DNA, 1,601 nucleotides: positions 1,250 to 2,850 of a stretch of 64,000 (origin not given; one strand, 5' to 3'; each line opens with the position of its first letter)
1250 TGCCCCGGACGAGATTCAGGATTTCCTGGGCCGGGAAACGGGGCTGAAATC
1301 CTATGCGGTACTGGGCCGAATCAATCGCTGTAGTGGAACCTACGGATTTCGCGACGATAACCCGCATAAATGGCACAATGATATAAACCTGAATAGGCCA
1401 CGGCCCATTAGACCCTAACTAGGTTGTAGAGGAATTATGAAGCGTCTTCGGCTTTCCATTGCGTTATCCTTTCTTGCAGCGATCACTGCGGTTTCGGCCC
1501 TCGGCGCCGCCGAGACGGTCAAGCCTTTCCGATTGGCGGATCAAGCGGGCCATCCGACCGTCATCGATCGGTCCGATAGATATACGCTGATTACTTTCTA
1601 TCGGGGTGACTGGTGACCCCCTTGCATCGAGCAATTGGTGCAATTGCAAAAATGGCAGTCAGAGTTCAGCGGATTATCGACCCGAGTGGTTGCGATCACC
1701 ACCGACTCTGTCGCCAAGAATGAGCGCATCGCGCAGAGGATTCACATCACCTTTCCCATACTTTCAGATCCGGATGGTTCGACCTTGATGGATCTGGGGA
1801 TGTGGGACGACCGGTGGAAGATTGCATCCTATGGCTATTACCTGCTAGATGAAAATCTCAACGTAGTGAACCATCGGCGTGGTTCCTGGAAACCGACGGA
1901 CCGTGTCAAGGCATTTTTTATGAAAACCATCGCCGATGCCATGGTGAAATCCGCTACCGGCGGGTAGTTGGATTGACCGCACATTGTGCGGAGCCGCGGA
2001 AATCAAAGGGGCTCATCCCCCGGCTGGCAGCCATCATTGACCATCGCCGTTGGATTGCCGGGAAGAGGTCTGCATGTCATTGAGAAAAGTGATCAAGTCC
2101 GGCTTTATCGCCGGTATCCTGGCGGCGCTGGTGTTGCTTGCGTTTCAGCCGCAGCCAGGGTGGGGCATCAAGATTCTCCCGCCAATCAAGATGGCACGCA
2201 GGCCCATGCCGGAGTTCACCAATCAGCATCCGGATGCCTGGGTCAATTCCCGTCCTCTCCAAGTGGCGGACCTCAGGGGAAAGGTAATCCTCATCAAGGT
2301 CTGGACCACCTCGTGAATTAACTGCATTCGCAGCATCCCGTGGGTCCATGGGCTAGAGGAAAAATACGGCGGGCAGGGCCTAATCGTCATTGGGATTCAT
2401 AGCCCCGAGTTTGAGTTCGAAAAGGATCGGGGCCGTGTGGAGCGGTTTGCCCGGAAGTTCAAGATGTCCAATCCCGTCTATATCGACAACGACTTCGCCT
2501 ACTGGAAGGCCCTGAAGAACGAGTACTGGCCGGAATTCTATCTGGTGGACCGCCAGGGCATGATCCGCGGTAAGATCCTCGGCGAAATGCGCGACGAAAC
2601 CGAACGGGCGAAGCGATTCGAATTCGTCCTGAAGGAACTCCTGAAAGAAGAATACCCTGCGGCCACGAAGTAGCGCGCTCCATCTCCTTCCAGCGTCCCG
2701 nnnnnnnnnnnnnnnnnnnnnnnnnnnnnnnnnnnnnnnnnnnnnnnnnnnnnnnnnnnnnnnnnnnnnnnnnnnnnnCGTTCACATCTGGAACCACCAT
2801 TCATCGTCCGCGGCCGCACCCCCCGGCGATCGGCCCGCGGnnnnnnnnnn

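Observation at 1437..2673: Tandem pair of secreted thioredoxin-fold oxidoreductases with in-frame UGA at the CxxC position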

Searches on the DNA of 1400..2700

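Call 83: search_rna_families(source=window, start=1400, end=2700, threshold=evalue, max_evalue=10)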
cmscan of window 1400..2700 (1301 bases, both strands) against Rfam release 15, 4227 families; matches with E-value up to 10: 1.
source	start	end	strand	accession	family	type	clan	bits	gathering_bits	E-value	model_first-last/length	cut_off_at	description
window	1590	1661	-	RF01929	bxd_1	Gene; lncRNA;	-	13.5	75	4.5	1-86/86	no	Bithoraxoid conserved region 1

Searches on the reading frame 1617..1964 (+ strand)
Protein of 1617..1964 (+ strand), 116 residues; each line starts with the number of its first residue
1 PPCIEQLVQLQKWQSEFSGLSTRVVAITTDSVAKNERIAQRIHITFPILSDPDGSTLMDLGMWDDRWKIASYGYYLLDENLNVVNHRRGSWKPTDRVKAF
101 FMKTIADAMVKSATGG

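Call 40: search_protein_representatives(protein=window:1617-1964:+)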
Query: 116 residues. Proteins with E-value up to 0.001 (for the whole library): 49; up to 1e-10: 7; up to 1e-30: 1. The best 49 are listed.
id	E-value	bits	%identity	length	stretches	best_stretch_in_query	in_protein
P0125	1.0e-32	128.8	52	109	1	8-116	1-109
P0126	1.1e-28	115.8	55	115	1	10-108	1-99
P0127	1.3e-26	109.1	51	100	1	16-107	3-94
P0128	3.2e-20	88.5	44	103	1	10-108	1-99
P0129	5.7e-18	81.3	43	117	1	29-116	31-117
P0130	3.1e-15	72.4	41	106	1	9-96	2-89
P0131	2.1e-13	66.6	49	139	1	45-105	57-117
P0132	9.0e-09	51.6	34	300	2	9-64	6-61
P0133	1.1e-06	44.9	42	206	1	3-68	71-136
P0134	1.3e-06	44.6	31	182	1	3-93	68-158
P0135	2.8e-06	43.6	32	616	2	3-68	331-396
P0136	3.4e-06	43.3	31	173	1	1-96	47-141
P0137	3.6e-06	43.2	44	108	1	12-70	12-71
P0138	6.2e-06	42.5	36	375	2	3-61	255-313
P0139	6.3e-06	42.4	38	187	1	3-70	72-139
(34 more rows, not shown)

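Call 42: find_encoding_contigs(protein=P0125, flank=3000, max_places=2)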
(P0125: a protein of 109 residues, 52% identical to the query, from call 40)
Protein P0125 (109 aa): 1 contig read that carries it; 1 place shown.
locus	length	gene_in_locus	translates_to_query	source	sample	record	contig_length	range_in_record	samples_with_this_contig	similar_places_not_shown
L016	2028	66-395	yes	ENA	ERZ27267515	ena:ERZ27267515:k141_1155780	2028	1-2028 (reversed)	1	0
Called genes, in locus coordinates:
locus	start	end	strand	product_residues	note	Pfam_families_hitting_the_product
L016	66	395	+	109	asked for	PF00578:AhpC-TSA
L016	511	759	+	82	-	-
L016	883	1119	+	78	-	-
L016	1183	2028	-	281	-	?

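Call 57: find_encoding_contigs(protein=P0126, flank=4000, max_places=2)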
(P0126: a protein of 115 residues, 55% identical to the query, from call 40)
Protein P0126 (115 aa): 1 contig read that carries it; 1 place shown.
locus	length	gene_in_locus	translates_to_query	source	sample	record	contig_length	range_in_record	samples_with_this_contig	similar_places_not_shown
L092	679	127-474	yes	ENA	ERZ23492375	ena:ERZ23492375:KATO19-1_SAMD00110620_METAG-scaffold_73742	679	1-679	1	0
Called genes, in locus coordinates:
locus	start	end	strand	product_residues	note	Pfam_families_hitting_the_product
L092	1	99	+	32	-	?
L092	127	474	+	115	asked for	PF00578:AhpC-TSA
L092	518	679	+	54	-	?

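Call 58: find_encoding_contigs(protein=P0127, flank=4000, max_places=2)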
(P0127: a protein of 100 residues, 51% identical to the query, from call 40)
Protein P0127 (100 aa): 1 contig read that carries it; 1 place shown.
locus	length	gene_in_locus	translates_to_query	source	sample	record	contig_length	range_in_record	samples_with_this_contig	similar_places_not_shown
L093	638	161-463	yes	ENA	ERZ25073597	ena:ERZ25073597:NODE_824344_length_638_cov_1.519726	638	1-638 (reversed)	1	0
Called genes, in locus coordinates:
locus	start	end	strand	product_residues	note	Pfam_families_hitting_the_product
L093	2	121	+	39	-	?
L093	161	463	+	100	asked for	PF00578:AhpC-TSA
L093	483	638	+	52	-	?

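Call 59: find_encoding_contigs(protein=P0128, flank=4000, max_places=2)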
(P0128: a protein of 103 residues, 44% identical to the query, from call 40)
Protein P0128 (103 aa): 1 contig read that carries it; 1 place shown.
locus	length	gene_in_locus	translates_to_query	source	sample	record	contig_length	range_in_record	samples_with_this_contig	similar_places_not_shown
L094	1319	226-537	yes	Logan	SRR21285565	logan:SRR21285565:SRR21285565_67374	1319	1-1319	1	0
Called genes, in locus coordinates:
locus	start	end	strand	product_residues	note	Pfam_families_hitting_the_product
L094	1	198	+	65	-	?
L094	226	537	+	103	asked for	PF00578:AhpC-TSA, PF08534:Redoxin (weak)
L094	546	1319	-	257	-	?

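Call 90: find_encoding_contigs(protein=P0130, flank=4000, max_places=2)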
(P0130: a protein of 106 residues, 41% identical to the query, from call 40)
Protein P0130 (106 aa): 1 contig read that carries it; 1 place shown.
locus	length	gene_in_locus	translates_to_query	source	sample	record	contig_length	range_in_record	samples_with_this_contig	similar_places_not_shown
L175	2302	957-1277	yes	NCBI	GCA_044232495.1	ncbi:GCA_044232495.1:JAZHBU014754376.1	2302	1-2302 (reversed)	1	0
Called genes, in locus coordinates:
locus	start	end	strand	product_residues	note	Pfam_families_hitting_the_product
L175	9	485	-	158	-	PF01625:PMSR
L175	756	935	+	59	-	-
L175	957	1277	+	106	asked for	PF00578:AhpC-TSA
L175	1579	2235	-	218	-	PF13365:Trypsin_2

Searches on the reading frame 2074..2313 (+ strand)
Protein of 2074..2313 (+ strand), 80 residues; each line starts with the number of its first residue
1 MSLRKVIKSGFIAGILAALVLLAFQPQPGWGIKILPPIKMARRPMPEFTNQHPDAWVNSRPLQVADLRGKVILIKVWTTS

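Call 85: list_cluster_members(proteins=[window:2074-2313:+, window:2437-2670:+, window:1437-1613:+, P0001, window:1635-1964:+, window:548-1126:+, window:2841-3725:-, window:1161-1415:+])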
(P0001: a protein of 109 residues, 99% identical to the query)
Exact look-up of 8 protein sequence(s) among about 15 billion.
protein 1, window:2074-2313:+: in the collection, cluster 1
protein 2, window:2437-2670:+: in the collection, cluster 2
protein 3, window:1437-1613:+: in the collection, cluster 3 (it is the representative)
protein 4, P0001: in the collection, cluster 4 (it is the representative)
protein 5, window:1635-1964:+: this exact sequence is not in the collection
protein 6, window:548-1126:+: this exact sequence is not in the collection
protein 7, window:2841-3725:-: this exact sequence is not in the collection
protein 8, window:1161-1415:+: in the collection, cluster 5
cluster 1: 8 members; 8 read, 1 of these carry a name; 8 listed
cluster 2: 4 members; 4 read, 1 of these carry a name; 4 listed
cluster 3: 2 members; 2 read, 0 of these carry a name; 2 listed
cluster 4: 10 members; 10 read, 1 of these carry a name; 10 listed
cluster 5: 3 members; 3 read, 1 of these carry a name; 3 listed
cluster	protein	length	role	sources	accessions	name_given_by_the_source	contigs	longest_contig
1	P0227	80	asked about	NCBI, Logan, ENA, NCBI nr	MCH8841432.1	MAG: hypothetical protein IID61_00485 [SAR324 cluster bacterium] | hypothetical protein [SAR324 cluster bacterium]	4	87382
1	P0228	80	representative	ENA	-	-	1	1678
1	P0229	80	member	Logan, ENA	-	-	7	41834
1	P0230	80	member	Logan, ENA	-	-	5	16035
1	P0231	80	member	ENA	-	-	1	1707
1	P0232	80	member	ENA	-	-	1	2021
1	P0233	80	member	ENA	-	-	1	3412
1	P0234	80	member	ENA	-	-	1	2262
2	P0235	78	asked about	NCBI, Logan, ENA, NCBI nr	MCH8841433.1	MAG: hypothetical protein IID61_00490 [SAR324 cluster bacterium] | hypothetical protein [SAR324 cluster bacterium]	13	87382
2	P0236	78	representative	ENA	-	-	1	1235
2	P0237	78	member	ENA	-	-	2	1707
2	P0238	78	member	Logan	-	-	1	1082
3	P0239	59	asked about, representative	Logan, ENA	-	-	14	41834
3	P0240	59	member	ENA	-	-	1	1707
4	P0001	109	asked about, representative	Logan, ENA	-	-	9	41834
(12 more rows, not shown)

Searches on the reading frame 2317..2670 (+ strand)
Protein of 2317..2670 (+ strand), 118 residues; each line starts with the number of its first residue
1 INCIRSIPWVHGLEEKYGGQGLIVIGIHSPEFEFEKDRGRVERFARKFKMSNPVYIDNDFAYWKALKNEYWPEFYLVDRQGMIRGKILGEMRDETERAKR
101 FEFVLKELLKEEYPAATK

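Call 96: find_homologous_proteins(query=window:2317-2670:+, max_evalue=1e-8)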
Query window:2317-2670:+ (118 aa): 56 proteins with E <= 1e-8 among 64 candidates.
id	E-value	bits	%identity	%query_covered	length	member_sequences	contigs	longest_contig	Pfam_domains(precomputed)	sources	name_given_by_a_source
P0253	1.3e-50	189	86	81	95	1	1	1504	-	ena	-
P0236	2.8e-43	165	96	66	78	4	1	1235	-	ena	-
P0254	5.0e-42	161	72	82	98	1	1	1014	-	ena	-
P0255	1.0e-41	160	72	81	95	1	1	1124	-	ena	-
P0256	2.5e-39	152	88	66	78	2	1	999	-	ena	-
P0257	5.8e-38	148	72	76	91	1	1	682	-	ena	-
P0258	2.3e-36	143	66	79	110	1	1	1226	-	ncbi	-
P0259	2.9e-35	139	57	94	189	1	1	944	PF08534.17,PF13905.13,PF00578.28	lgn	-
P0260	2.5e-34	136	69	75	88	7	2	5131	-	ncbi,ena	-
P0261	1.9e-33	133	69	75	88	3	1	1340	-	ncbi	-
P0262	5.8e-33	132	54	93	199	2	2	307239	PF08534.17,PF00578.28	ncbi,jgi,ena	-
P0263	9.9e-33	131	67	75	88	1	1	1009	-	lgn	-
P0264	2.5e-31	126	55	93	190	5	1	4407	PF08534.17,PF13905.13,PF00578.28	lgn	-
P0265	6.2e-31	125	54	93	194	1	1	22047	PF08534.17,PF13905.13,PF00578.28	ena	-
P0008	7.1e-31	125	52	97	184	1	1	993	PF08534.17,PF00578.28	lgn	-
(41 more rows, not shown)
